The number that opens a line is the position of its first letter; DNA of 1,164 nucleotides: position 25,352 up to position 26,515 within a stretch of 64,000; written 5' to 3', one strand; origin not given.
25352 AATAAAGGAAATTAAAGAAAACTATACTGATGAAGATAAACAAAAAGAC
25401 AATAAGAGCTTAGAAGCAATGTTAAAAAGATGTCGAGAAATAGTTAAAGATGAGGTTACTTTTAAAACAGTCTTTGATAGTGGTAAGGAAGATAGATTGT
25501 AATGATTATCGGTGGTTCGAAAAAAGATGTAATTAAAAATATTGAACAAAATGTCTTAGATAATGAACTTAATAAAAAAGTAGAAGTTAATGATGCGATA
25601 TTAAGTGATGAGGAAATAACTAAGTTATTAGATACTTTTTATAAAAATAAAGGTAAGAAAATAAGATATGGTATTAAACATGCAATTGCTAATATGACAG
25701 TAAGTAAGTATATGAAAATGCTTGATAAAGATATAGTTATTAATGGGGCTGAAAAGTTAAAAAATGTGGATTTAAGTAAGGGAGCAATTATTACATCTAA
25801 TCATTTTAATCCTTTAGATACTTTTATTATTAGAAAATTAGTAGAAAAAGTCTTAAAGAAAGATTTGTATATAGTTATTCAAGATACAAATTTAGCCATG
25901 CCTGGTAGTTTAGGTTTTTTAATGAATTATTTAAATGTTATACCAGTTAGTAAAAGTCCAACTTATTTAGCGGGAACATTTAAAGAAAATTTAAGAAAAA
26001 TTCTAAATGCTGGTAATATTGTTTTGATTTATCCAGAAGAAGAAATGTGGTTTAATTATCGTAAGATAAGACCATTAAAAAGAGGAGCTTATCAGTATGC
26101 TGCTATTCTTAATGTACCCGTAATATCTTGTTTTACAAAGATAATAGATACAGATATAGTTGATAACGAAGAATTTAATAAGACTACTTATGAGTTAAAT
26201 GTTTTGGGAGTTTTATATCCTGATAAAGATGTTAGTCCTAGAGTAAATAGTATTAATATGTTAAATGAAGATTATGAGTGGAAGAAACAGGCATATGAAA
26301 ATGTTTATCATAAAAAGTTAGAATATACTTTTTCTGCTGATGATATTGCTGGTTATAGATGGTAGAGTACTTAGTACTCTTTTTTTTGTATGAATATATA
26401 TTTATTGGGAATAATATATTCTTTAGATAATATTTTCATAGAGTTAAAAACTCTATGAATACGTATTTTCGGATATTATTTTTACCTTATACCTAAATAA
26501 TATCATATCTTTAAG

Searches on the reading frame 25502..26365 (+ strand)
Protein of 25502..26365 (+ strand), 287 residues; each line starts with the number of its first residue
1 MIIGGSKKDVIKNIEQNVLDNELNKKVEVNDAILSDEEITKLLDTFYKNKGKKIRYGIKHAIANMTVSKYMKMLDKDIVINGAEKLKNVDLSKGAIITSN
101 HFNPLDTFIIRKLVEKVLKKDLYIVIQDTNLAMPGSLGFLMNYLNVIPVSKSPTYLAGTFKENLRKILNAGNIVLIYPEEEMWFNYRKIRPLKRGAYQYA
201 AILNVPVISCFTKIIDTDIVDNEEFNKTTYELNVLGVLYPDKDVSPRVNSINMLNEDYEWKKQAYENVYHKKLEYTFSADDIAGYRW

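Call 38: find_encoding_contigs(protein=window:25502-26365:+, flank=8000, max_places=10)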
Protein window:25502-26365:+ (287 aa): 24 contigs read that carry it; 10 places shown.
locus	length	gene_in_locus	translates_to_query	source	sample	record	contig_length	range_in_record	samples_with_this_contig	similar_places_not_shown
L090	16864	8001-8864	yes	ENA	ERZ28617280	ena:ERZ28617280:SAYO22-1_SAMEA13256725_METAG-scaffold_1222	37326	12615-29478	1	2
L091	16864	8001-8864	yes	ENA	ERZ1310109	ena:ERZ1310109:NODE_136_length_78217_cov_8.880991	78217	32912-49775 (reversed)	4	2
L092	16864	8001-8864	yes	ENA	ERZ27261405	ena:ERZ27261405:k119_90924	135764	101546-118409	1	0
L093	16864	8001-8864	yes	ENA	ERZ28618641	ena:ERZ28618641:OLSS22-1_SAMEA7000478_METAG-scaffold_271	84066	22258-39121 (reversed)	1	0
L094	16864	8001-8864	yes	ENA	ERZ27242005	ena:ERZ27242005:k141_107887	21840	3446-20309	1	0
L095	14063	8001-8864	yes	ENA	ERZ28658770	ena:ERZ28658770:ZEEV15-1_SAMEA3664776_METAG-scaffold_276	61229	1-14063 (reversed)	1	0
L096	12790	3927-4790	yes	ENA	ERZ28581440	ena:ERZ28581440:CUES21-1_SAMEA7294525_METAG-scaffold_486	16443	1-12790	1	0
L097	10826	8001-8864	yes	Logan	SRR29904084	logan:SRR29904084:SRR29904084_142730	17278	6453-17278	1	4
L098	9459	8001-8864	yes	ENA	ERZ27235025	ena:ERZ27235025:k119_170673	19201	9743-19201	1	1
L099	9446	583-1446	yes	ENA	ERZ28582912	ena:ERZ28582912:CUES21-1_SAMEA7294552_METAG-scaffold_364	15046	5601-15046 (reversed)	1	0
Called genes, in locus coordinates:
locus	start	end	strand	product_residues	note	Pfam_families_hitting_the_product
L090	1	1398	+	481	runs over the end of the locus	-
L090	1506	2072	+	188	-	-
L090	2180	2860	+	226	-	PF00072:Response_reg, PF00486:Trans_reg_C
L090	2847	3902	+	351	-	PF00672:HAMP, PF00512:HisKA, PF02518:HATPase_c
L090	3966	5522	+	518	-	PF00501:AMP-binding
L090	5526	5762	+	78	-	PF00550:PP-binding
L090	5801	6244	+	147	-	PF01648:ACPS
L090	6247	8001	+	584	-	PF01501:Glyco_transf_8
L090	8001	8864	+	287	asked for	PF01553:Acyltransferase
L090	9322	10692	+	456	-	PF19789:DUF6273 (weak)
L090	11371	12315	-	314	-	PF04055:Radical_SAM, PF16199:Radical_SAM_C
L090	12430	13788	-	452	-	-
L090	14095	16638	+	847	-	PF01055:Glyco_hydro_31_2nd, PF21365:Glyco_hydro_31_3rd, PF17137:DUF5110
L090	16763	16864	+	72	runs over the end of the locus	-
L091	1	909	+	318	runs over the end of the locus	-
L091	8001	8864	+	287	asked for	PF01553:Acyltransferase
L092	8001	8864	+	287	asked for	PF01553:Acyltransferase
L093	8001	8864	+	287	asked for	PF01553:Acyltransferase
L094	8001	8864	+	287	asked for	PF01553:Acyltransferase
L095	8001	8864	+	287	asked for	PF01553:Acyltransferase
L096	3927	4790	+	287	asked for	PF01553:Acyltransferase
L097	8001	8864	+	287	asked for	PF01553:Acyltransferase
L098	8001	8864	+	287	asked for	PF01553:Acyltransferase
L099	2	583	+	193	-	?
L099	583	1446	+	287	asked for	PF01553:Acyltransferase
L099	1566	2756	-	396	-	PF14657:Arm-DNA-bind_4 (weak), PF14659:Phage_int_SAM_3, PF00589:Phage_integrase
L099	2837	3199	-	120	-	-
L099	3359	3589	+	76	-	-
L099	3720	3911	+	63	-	-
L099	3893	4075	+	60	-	-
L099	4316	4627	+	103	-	-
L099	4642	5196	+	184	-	-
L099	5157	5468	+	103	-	-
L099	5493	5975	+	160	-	-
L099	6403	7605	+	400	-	PF01051:Rep3_N, PF21205:Rep3_C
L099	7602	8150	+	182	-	PF02796:HTH_7, PF01381:HTH_3 (faint), PF13384:HTH_23 (weak), PF08281:Sigma70_r4_2 (faint), PF13551:HTH_29 (faint), PF14493:HTH_40 (faint)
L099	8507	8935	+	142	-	-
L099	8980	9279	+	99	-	-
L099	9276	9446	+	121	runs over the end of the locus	-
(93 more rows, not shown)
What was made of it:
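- Checked: Gene calls in sister contigs start at the ATG at 26810, giving 586 aa (call 38).
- An integrase-bearing element sits 30 nt away in L099 (call 38).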
